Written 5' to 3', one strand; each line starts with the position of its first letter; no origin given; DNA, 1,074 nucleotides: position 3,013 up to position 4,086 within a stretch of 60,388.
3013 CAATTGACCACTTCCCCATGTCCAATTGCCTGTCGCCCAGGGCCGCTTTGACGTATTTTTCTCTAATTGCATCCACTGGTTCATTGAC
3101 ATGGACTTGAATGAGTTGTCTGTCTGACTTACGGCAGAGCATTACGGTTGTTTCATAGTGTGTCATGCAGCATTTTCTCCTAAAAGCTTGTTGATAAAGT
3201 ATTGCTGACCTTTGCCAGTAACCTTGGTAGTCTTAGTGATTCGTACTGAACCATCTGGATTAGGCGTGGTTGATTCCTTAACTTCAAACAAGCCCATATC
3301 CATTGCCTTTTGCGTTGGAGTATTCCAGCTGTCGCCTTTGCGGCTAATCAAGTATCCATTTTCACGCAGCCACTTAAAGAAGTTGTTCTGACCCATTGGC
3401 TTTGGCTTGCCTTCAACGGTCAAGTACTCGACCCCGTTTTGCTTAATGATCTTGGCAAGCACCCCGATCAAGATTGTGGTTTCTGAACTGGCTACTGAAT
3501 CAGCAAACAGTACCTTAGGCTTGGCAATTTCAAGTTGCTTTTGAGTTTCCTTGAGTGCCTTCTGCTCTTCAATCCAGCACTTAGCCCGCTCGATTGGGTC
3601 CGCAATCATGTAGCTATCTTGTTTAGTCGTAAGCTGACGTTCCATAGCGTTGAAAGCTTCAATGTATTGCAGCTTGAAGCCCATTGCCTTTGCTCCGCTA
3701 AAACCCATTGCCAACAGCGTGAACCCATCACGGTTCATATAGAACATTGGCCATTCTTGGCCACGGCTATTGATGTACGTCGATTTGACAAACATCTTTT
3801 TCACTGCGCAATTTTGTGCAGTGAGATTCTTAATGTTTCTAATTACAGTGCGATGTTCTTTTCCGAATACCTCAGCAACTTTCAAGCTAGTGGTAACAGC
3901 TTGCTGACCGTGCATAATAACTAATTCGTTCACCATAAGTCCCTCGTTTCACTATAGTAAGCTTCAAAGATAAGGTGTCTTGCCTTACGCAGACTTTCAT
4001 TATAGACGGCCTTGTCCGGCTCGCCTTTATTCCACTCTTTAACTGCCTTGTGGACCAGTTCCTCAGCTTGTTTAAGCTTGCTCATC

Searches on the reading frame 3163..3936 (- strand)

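Call 67: search_protein_families(library=pfam, proteins=[window:3163-3936:-], max_evalue=0.001)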
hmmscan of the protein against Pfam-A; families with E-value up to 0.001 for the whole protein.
window:3163-3936:- (257 aa): 2 families
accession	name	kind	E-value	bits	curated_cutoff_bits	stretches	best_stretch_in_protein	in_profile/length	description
PF03374.19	ANT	-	1.5e-37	128.7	25.3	1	132-252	1-106/108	Phage antirepressor protein KilAC domain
PF09669.15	Phage_pRha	-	1.6e-29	102.7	29.9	1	15-100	1-91/91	Phage regulatory protein Rha (Phage_pRha)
